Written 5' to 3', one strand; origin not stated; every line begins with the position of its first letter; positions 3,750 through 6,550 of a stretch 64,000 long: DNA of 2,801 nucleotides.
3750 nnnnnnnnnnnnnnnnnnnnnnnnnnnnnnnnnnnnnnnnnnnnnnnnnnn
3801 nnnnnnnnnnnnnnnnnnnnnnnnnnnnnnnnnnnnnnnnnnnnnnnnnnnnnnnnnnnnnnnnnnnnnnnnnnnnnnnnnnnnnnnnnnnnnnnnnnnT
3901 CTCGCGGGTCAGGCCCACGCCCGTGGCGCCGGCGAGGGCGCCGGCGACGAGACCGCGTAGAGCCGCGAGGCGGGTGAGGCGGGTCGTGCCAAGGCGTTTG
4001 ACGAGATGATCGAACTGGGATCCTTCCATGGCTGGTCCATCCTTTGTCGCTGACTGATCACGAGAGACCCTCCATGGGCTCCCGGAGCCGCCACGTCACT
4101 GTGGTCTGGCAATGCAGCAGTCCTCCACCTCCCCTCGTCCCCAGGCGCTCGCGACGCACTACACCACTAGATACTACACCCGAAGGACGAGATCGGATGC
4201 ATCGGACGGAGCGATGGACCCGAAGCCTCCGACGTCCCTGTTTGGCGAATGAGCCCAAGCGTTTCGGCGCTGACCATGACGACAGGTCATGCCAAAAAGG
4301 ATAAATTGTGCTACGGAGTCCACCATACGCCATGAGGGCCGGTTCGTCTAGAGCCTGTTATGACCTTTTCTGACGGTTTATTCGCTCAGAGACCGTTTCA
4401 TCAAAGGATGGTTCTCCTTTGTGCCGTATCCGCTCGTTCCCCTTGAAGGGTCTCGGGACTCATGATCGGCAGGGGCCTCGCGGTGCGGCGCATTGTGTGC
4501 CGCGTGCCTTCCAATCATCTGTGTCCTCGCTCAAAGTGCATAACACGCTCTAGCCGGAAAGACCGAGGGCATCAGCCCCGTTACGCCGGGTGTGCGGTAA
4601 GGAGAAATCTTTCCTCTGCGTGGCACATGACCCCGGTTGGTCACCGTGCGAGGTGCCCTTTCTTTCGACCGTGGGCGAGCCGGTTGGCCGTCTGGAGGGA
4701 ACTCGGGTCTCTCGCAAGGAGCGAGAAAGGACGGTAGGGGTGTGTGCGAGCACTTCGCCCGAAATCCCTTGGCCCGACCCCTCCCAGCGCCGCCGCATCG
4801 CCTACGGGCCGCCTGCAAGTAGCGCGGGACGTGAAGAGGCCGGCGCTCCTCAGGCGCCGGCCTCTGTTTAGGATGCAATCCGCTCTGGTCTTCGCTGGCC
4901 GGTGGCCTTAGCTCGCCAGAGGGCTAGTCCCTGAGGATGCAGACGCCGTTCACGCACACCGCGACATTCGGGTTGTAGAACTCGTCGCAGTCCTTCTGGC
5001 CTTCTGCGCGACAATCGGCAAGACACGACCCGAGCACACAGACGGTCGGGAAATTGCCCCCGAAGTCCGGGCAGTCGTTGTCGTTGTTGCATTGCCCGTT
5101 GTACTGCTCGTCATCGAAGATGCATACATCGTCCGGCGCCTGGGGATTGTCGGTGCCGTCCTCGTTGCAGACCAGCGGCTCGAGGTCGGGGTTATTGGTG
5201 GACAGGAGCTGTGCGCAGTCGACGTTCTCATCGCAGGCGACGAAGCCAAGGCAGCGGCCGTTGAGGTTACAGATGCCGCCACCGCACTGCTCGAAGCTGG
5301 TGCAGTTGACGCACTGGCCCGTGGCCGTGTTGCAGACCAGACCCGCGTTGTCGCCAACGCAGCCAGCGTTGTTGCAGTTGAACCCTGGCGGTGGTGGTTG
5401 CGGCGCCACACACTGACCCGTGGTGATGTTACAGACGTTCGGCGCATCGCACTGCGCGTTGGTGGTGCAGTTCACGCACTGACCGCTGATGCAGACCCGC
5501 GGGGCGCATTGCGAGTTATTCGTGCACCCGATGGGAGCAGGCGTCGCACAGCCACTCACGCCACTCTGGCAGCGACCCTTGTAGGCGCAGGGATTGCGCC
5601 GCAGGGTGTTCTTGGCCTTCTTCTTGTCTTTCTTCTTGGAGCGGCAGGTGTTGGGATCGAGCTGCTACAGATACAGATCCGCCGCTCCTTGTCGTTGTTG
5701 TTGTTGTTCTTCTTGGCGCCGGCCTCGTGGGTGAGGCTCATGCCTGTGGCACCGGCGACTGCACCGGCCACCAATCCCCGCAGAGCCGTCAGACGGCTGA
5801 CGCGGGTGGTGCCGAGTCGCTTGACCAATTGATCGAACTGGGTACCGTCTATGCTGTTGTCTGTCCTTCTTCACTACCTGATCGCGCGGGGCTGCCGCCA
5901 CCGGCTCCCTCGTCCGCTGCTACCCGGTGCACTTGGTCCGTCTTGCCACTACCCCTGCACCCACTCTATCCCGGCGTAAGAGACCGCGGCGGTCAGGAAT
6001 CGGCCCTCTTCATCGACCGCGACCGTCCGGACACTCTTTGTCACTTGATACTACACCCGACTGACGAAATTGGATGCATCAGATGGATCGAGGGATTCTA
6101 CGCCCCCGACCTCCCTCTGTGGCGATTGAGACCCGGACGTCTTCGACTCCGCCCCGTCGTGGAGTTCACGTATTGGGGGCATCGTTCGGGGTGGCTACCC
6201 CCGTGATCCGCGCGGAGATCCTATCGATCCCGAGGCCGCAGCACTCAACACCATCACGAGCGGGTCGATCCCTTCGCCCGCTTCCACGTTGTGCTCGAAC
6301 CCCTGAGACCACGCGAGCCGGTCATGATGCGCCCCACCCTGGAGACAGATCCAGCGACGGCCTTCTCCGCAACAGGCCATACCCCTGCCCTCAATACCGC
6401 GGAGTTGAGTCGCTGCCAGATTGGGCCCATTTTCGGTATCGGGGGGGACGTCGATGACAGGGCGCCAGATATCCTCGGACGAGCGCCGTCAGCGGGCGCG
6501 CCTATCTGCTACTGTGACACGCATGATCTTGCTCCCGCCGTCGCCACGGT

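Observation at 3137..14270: Paralogous family: conserved leader + Lys-rich/CxC linker module fused to swapped Cys-rich cargo domains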

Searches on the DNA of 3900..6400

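Call 37: search_rna_families(source=window, start=3900, end=6400, threshold=evalue, max_evalue=1)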
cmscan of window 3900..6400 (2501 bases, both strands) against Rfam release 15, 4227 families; matches with E-value up to 1: 0.
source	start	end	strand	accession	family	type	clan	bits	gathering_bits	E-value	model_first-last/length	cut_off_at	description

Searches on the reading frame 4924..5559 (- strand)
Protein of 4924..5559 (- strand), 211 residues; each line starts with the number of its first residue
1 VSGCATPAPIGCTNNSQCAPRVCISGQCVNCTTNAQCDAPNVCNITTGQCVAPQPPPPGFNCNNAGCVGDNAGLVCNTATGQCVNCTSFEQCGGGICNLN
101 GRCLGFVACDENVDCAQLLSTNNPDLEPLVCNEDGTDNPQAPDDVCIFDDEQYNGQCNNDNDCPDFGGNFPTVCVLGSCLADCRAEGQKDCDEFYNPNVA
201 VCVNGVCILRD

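Call 51: find_homologous_proteins(query=window:4924-5559:-, max_evalue=0.001)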
Query window:4924-5559:- (211 aa): 15 proteins with E <= 0.001 among 38 candidates.
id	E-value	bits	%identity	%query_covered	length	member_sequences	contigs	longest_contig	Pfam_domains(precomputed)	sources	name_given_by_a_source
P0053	7.0e-138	476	100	100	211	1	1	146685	-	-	-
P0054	3.3e-63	231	72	73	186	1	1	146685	-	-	-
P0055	7.3e-42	162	50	91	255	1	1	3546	-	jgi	jgi:hypothetical protein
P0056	4.7e-39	152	46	95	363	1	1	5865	PF13884.12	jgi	jgi:hypothetical protein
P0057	5.1e-38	149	51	77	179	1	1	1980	-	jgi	jgi:hypothetical protein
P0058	2.4e-37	147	48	82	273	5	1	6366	-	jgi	jgi:hypothetical protein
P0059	7.5e-36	142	51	72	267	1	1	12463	-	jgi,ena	jgi:hypothetical protein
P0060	8.8e-34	135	50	72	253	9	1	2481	-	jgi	jgi:hypothetical protein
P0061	7.7e-28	116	48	73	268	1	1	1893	-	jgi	jgi:hypothetical protein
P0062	1.4e-23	102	49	85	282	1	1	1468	-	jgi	jgi:hypothetical protein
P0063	1.4e-21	95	50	59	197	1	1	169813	-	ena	-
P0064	1.9e-13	69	38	68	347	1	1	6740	-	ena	-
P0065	2.7e-13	68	45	61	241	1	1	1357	-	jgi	jgi:hypothetical protein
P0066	6.9e-13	67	61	27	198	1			-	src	-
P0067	2.6e-10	58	52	36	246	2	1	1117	-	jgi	jgi:hypothetical protein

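Call 67: search_protein_families(library=pfam, max_evalue=1, proteins=[P0056, P0055, P0062])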
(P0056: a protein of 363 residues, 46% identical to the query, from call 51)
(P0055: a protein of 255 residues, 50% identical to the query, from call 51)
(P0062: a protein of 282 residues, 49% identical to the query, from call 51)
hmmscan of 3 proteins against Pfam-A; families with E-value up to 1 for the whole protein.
P0056 (363 aa): 3 families
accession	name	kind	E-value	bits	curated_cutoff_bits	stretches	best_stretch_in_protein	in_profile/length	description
PF13884.11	Peptidase_S74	-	5.4e-11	43.1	22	1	260-311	1-53/58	Chaperone of endosialidase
PF15854.10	GPR15L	-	0.052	14.3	27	1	35-90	14-67/77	G-protein coupled receptor ligand 15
PF07716.20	bZIP_2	-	0.24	12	22.3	1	333-359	27-53/54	Basic region leucine zipper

P0055 (255 aa): 0 families

P0062 (282 aa): 0 families

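Call 78: predict_structure(alignment_id=A5)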
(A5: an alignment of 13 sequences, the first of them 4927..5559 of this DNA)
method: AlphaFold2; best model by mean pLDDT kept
length: 211 residues; sequences in the alignment: 13
mean_pLDDT: 74.7   pTM: 0.61
mean pLDDT of the five models: 74.7, 68.6, 65.2, 65.1, 54.2
residues with pLDDT >= 90: 66; 70-90: 81; 50-70: 22; < 50: 42
segments of 3 or more residues with pLDDT < 50: 1-41
pLDDT, mean of each block of 10 residues (from residue 1): 30 34 39 43 52 56 85 90 90 88 92 86 80 88 92 89 81 92 83 89 90 82
secondary structure, 60 per line:
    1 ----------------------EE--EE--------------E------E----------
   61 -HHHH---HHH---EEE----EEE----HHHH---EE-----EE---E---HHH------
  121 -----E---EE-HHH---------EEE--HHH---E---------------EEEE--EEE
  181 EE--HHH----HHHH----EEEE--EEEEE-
elements in order: H62-65 E75-77 E82-84 H89-92 E145-147 E172-175 E178-182 H192-195 E200-203 E206-210
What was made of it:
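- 4924..5852 (-): Member 2 (m2). ATA at codon 1, 1-nt deletion near 5657. Cargo is module X (CTNNSQC...) plus a Pro linker plus module Y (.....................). AF2 model of the cargo has pLDDT 80-92 for residues 60-211 (call 78).
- The cargos are up to 450 aa and are predicted to fold (call 78).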

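Call 82: fold_search(model_id=the predicted structure, library=pdb)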
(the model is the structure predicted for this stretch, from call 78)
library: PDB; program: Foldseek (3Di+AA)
matches with E <= 10: 4; with E <= 0.001: 0
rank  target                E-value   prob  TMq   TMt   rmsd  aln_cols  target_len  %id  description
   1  3rq1_A                4.4e+00  0.02  0.12  0.07   4.7        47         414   11  Crystal Structure of Aminotransferase Class I and II from Veillonella parvula (released 2011-05-18)
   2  6ay8                  6.1e+00  0.01  0.09  0.29   8.5        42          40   19  Cartilage homing cysteine-dense-peptides (released 2018-08-22)
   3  6avc                  8.4e+00  0.02  0.07  0.25   2.4        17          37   29  Exploring Cystine Dense Peptide Space to Open a Unique Molecular Toolbox (released 2018-02-28)
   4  4jtd_Y                9.0e+00  0.01  0.08  0.28   2.9        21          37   24  Crystal structure of Kv1.2-2.1 paddle chimera channel in complex with Lys27Met mutant of Charybdotoxin (released 2013-06-12)
